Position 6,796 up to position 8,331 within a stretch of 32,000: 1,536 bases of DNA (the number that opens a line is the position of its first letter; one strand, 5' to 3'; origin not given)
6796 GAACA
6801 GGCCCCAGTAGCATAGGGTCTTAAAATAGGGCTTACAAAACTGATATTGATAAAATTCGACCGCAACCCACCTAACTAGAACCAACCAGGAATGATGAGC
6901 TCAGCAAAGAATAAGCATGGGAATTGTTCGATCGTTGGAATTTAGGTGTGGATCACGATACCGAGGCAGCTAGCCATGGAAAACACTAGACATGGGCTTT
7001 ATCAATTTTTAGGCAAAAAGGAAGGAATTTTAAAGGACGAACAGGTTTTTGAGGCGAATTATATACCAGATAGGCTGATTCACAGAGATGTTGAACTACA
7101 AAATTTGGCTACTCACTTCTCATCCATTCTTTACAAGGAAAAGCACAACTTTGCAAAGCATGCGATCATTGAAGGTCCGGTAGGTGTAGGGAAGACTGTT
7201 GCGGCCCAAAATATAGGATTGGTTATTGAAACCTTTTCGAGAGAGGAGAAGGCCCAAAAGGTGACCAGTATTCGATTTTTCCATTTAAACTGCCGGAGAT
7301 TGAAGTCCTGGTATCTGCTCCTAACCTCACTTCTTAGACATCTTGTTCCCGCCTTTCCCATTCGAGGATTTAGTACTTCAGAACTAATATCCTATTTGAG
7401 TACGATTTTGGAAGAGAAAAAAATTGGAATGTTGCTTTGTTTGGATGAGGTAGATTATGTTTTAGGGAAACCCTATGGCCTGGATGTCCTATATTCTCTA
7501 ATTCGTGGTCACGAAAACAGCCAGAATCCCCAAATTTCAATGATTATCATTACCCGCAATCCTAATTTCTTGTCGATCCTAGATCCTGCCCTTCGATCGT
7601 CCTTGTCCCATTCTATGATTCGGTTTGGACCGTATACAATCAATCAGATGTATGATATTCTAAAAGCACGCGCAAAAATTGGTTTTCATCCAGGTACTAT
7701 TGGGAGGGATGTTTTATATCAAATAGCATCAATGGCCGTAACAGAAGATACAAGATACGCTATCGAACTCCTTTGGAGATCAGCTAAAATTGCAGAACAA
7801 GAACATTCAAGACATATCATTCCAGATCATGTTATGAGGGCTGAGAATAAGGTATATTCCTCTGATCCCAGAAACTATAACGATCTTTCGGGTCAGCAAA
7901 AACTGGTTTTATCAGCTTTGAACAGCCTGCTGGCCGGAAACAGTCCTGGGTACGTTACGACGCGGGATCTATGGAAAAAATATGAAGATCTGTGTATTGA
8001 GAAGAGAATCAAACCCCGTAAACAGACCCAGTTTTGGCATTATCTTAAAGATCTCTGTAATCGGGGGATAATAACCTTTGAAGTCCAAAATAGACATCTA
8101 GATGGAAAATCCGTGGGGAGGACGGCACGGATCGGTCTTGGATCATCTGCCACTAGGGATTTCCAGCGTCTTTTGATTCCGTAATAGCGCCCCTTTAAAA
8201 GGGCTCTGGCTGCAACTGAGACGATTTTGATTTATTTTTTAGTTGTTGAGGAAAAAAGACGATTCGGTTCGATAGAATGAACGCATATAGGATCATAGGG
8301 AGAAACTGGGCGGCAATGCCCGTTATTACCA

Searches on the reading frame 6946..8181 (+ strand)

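Call 101: search_protein_families(library=pfam, proteins=[window:6946-8181:+], max_evalue=0.00001)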
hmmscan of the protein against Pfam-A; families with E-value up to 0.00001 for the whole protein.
window:6946-8181:+ (412 aa): 3 families
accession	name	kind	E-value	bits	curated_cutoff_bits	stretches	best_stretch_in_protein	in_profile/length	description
PF22703.2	Cdc6_lid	-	1.1e-18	67.3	27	1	237-300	2-67/68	Cdc6 AAA+ ATPase-type lid domain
PF09079.17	Cdc6_C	-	1.8e-14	53.9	25.1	1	313-398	5-86/96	CDC6, C terminal winged helix domain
PF13401.12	AAA_22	-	5.6e-06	27.1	27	0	71-199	6-120/130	AAA domain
